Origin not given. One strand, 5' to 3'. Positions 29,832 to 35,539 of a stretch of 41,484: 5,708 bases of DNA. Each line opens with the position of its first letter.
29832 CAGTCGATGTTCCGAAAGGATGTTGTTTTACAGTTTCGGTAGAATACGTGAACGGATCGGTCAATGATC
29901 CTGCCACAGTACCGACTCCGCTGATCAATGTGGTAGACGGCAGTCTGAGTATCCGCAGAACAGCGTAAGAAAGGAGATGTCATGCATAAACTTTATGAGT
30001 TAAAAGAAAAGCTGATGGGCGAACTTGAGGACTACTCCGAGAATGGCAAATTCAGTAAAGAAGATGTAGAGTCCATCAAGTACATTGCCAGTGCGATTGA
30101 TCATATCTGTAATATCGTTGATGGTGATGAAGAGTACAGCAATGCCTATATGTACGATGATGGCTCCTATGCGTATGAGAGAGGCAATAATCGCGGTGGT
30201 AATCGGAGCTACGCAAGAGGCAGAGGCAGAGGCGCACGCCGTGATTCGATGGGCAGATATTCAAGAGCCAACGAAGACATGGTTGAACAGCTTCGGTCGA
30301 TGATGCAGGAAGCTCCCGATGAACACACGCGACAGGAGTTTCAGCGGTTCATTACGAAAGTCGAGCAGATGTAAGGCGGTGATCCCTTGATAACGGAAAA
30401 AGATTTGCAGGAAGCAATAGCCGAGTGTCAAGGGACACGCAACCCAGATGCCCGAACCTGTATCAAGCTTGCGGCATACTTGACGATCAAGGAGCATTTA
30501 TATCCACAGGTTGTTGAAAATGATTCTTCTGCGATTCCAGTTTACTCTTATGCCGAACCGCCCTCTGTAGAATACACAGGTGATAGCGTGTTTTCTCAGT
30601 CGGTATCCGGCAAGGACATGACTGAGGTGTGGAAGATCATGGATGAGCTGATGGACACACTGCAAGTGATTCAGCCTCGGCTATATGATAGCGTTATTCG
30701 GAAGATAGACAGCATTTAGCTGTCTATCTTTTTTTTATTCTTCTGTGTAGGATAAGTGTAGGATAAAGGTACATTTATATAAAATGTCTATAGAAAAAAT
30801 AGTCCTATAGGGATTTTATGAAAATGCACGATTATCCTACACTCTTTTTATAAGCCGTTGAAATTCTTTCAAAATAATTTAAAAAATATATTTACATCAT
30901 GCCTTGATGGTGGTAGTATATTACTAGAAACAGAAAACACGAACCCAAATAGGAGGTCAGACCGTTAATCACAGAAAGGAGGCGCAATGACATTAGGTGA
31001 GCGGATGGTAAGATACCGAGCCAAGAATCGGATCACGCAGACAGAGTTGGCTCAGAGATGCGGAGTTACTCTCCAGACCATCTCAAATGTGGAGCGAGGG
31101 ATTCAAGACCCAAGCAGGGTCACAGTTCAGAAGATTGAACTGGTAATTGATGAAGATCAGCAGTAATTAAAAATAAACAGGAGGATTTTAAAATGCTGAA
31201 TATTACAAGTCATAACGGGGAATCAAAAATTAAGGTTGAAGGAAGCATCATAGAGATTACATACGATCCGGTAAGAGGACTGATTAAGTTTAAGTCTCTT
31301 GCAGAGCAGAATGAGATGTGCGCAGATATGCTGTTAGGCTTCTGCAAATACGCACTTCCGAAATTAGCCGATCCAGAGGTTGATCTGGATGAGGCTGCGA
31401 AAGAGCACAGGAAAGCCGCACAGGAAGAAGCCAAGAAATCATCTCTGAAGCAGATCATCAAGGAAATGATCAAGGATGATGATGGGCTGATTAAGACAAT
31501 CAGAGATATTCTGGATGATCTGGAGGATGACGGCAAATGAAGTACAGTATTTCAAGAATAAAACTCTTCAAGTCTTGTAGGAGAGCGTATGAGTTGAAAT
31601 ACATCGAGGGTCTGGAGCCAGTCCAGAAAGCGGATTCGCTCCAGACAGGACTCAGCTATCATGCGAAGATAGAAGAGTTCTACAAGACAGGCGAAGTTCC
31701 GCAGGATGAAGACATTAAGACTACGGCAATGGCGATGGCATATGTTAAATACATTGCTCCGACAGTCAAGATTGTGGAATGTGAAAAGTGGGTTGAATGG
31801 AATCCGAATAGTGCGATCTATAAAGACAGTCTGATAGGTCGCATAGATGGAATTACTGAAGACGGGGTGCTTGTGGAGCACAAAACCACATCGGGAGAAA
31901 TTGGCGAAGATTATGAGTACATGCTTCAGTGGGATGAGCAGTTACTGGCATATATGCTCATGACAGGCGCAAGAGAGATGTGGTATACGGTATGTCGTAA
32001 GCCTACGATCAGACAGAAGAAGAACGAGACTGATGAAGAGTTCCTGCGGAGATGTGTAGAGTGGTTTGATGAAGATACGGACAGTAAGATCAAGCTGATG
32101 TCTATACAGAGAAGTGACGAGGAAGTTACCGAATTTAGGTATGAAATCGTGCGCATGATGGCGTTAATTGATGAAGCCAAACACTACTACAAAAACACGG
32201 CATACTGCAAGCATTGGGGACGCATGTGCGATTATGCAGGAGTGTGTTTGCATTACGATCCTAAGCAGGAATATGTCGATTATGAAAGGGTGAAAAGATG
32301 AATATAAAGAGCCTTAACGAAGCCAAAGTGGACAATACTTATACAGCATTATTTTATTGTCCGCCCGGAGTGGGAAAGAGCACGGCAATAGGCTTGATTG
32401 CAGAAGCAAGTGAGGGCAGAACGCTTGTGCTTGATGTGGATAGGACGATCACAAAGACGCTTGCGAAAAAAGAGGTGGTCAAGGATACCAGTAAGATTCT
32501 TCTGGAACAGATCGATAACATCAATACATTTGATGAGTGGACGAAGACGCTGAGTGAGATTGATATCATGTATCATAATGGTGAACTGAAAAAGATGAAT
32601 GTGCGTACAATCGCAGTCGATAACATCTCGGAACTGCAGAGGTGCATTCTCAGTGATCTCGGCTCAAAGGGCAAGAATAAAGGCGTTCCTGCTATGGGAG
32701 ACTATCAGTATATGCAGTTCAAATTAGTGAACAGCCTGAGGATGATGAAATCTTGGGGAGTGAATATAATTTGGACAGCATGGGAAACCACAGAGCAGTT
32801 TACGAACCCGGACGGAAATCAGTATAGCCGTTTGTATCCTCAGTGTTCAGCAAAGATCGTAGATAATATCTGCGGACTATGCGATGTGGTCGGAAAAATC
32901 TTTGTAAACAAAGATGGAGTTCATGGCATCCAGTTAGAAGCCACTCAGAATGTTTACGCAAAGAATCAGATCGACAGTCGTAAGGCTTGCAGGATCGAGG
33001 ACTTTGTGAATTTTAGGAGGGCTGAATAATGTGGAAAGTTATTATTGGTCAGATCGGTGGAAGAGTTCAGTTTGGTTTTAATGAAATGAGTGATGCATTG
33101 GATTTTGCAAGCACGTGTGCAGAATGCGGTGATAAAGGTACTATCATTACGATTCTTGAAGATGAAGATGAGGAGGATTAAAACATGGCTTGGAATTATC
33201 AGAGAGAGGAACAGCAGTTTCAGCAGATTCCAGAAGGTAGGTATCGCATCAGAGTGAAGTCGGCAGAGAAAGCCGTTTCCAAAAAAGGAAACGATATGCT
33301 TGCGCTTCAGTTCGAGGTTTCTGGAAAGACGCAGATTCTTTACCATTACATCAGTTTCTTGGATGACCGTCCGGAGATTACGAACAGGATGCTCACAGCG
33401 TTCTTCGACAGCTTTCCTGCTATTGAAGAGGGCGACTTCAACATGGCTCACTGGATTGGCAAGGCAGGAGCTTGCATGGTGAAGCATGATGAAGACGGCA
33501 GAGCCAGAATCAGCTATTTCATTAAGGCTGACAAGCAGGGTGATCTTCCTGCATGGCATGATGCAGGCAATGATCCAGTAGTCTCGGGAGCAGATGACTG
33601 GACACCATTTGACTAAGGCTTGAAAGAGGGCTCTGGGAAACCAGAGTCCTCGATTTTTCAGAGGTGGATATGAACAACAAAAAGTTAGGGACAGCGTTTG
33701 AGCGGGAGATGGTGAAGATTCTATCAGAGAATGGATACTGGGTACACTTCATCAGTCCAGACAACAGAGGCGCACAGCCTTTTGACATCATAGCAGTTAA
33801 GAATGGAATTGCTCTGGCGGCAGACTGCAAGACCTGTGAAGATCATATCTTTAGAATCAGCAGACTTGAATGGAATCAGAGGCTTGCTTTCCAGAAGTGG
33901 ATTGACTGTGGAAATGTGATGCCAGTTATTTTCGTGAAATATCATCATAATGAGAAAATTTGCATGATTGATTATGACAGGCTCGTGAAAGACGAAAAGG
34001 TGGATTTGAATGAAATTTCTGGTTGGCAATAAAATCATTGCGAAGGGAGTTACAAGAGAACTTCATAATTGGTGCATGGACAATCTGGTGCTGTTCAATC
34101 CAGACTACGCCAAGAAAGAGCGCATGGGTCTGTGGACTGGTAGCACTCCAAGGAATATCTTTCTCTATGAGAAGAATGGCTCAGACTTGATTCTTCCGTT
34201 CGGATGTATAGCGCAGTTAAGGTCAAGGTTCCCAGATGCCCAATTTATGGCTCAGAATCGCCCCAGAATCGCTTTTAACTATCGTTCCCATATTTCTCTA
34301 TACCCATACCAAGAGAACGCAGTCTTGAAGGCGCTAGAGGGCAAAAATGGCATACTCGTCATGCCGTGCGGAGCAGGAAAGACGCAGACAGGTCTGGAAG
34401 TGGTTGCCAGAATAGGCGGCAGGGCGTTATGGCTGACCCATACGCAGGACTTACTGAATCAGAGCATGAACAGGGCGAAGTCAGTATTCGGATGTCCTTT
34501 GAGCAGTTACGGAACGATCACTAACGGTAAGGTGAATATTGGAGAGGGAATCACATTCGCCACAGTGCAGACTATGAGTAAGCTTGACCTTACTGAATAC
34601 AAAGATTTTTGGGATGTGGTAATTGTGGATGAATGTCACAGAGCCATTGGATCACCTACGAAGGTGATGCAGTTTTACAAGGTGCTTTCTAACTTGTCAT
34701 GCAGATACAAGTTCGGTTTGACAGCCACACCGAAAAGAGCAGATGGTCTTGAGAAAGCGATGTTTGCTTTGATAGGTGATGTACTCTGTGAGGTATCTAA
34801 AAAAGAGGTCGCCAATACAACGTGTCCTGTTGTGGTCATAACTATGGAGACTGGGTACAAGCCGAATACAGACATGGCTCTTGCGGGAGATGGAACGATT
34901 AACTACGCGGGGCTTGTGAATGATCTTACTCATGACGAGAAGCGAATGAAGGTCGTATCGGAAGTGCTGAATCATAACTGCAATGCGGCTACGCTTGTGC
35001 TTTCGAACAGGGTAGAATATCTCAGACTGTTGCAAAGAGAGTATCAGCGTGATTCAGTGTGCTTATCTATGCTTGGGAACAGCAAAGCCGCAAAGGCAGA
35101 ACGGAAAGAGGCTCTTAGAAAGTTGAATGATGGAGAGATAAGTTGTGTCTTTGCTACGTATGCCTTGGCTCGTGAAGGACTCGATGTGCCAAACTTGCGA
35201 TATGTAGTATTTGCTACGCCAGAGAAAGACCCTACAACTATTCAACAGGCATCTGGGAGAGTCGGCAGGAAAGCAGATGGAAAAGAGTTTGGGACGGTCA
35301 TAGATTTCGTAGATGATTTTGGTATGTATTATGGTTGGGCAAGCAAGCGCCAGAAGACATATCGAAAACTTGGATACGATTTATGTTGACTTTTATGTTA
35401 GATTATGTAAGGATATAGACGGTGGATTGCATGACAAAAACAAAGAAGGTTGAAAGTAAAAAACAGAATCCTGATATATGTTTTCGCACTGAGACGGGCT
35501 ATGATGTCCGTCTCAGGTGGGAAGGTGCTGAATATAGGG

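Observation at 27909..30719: Six-gene orphan cassette between two terminators with no virion, lysis or replication signature; possible envelope or spore-surface module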

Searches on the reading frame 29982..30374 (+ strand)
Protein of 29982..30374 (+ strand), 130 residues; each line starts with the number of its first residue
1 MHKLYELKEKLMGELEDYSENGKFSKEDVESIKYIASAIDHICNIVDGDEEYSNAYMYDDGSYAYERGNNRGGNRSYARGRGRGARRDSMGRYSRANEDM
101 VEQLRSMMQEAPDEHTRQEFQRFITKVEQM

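Call 6: search_protein_families(library=phrogs, proteins=[window:29982-30374:+], max_evalue=0.1)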
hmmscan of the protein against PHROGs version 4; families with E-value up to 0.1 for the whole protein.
window:29982-30374:+ (130 aa): 0 families

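Call 7: search_protein_families(library=pfam, proteins=[window:29982-30374:+], max_evalue=0.1)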
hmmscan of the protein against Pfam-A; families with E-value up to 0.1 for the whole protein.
window:29982-30374:+ (130 aa): 0 families

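Call 12: search_protein_families(library=padloc, proteins=[window:29982-30374:+], max_evalue=0.1)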
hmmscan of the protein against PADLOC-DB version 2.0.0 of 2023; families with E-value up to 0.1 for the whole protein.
window:29982-30374:+ (130 aa): 0 families

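Call 13: search_protein_families(library=ncbifam, proteins=[window:29982-30374:+], max_evalue=0.1)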
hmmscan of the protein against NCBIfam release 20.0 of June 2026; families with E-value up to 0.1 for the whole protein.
window:29982-30374:+ (130 aa): 0 families

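Call 72: search_protein_families(library=pfam, alignment_id=A8, max_evalue=0.05)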
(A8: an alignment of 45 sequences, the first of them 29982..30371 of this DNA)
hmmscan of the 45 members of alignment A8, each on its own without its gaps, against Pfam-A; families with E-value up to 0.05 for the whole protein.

A. member 1, window:29982-30371:+ (130 aa): 0 families

B. families by the number of members that match (of 45 scanned): 22 families
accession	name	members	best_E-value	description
PF17279.8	DUF5344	2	0.03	Family of unknown function (DUF5344)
PF25223.1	DUF7841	1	1.8e-14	Domain of unknown function (DUF7841)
PF13779.11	DUF4175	1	1.8e-05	Domain of unknown function (DUF4175)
PF17190.9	RecG_N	1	0.002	RecG N-terminal helical domain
PF07739.18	TipAS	1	0.003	TipAS antibiotic-recognition domain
PF07361.16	Cytochrom_B562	1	0.0046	Cytochrome b562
PF02901.20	PFL-like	1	0.0058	Pyruvate formate lyase-like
PF16808.10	PKcGMP_CC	1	0.0065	Coiled-coil N-terminus of cGMP-dependent protein kinase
PF21087.2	Glyco_hydro_134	1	0.009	Glycosyl hydrolase family 134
PF14846.11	DUF4485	1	0.014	Domain of unknown function (DUF4485)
PF12674.12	Zn_ribbon_2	1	0.02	Putative zinc ribbon domain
PF01627.28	Hpt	1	0.021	Hpt domain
PF01133.22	ER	1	0.023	Enhancer of rudimentary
PF06698.16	DUF1192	1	0.023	Protein of unknown function (DUF1192)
PF23170.1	bHLH_PER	1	0.024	Period circadian protein homolog bHLH-like domain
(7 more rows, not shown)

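Call 87: search_solved_structures(query=A8, max_evalue=5, show_alignments=2)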
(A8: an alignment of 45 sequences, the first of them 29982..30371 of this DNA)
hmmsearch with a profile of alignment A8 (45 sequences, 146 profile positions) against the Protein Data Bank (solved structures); distinct sequences matched with E-value up to 5: 4.
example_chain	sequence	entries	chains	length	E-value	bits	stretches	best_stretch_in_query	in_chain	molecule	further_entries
8gjg_A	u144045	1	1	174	0.0067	20.3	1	108-144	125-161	gluc_A04_0005 Binder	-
2lch_A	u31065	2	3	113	0.25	15.2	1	6-53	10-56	Protein OR38 | computationally designed four-helix bundle protein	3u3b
6fes_A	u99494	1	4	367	0.84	13.5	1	7-52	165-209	D12_BRIC2, a synthetic protein,D12_BRIC2, a synthetic protein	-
3myf_A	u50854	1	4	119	3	11.7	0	13-53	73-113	Sensor protein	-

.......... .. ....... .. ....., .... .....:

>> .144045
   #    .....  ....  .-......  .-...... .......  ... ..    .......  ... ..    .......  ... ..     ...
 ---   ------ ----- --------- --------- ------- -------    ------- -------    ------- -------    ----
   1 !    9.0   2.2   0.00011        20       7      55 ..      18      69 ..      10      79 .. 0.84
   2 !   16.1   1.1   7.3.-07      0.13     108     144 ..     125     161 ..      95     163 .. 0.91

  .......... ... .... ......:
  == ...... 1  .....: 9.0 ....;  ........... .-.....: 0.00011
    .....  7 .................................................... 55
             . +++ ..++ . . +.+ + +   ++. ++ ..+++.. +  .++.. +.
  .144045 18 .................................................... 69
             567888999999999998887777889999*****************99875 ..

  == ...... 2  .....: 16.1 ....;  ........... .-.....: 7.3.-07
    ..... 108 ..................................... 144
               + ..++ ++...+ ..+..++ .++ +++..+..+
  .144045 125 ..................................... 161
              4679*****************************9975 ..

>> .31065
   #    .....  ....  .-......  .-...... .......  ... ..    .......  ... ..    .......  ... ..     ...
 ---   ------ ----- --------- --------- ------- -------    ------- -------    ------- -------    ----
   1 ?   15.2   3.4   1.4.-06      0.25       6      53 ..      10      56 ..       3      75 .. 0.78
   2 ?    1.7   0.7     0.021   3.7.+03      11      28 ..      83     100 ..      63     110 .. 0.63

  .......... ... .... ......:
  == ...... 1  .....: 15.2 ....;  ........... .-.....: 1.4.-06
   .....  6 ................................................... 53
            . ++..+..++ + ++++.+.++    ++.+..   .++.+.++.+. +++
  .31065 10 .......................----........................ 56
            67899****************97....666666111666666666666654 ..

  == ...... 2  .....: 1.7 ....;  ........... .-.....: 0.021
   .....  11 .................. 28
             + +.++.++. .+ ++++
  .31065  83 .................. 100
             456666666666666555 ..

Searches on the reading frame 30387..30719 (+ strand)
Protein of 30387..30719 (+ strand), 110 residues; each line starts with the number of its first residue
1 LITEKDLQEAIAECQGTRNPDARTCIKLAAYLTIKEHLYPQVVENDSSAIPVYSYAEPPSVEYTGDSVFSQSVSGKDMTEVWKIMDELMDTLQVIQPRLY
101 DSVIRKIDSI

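Call 6: search_protein_families(library=phrogs, proteins=[window:30387-30719:+], max_evalue=0.1)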
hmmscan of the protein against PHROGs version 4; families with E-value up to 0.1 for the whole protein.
window:30387-30719:+ (110 aa): 0 families

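Call 7: search_protein_families(library=pfam, proteins=[window:30387-30719:+], max_evalue=0.1)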
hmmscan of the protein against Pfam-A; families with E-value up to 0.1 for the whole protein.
window:30387-30719:+ (110 aa): 0 families

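Call 12: search_protein_families(library=padloc, proteins=[window:30387-30719:+], max_evalue=0.1)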
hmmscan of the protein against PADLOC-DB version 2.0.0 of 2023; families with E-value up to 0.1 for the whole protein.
window:30387-30719:+ (110 aa): 0 families

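Call 13: search_protein_families(library=ncbifam, proteins=[window:30387-30719:+], max_evalue=0.1)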
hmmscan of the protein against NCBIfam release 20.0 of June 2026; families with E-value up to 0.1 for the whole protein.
window:30387-30719:+ (110 aa): 0 families

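Call 88: search_solved_structures(query=A9, max_evalue=5, show_alignments=2)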
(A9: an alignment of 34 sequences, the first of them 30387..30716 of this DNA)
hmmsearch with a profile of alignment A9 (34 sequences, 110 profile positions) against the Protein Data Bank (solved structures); distinct sequences matched with E-value up to 5: 6.
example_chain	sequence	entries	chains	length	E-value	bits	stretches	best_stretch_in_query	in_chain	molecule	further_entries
1e96_B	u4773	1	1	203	0.0099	19.5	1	4-45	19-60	NEUTROPHIL CYTOSOL FACTOR 2 (NCF-2) TPR DOMAIN, RESIDUES 1-203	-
1wm5_A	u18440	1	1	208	0.011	19.4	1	4-45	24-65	Neutrophil cytosol factor 2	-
1hh8_A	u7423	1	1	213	0.012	19.3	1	4-45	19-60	NEUTROPHIL CYTOSOL FACTOR 2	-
8wej_D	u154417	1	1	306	0.034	17.8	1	4-45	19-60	Neutrophil cytosolic factor 2 (65kDa, chronic granulomatous disease, autosomal 2), isoform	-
3vuo_A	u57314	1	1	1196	0.28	14.9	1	60-97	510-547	NTNHA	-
4irl_A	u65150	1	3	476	1.4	12.6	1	31-104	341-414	Maltose-binding periplasmic protein, Novel protein similar to vertebrate guanylate binding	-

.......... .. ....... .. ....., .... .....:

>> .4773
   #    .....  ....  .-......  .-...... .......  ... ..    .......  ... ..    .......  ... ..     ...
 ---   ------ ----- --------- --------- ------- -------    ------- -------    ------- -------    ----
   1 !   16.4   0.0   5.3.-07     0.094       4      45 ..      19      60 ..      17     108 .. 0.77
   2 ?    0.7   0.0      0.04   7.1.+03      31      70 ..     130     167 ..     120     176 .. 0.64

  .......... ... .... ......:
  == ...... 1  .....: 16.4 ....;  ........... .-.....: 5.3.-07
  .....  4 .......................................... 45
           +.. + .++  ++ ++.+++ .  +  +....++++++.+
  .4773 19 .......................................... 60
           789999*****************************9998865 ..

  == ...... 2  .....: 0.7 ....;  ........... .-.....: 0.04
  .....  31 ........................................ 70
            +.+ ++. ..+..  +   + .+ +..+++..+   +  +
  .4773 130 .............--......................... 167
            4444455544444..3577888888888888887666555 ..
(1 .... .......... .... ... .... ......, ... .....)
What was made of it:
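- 30387..30719 (+): g6: 110-aa acidic protein with conserved ends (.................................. … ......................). Only a weak TPR-like similarity, E 0.01 (call 88).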

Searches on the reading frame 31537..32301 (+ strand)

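Call 20: search_protein_families(library=phrogs, proteins=[window:31537-32301:+], max_evalue=0.00001)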
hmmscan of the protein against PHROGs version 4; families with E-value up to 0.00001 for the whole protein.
window:31537-32301:+ (254 aa): 2 families
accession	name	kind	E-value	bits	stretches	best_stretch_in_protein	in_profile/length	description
phrog_1218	-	DNA, RNA and nucleotide metabolism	1.4e-14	55.2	1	3-88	10-93/364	exonuclease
phrog_8097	-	DNA, RNA and nucleotide metabolism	4.7e-12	46.4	1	1-228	1-234/598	exonuclease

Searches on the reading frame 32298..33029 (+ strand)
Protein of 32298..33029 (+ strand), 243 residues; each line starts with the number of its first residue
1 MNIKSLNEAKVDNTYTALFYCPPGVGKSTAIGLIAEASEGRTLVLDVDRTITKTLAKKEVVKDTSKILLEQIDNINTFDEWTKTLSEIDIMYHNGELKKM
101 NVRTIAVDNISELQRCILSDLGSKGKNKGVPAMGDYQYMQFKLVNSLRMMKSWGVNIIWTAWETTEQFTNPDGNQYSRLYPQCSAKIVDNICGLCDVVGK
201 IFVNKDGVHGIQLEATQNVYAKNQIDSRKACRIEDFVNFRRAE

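Call 20: search_protein_families(library=phrogs, proteins=[window:32298-33029:+], max_evalue=0.00001)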
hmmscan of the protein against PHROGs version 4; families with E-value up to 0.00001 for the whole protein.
window:32298-33029:+ (243 aa): 1 family
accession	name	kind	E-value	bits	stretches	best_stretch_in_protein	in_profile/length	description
phrog_124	-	DNA, RNA and nucleotide metabolism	6.8e-44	151.8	1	3-235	31-244/382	Sak4-like ssDNA annealing protein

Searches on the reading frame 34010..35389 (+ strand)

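Call 20: search_protein_families(library=phrogs, proteins=[window:34010-35389:+], max_evalue=0.00001)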
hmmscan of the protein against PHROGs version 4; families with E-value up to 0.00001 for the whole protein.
window:34010-35389:+ (459 aa): 6 families
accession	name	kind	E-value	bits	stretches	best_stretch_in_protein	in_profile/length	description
phrog_16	-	DNA, RNA and nucleotide metabolism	2.5e-61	209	1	49-440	236-605/986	DNA helicase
phrog_9690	-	DNA, RNA and nucleotide metabolism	6.9e-26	92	1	194-452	34-293/306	DNA helicase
phrog_62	-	DNA, RNA and nucleotide metabolism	5.2e-20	71.6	2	88-246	688-854/1881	DNA helicase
phrog_16694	-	unknown function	4.2e-09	35.9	1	98-243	276-456/1010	-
phrog_14619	-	DNA, RNA and nucleotide metabolism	1e-06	29.5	1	93-190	116-220/314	DNA helicase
phrog_16259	-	DNA, RNA and nucleotide metabolism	9.6e-06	26.1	0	93-211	114-235/330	DNA helicase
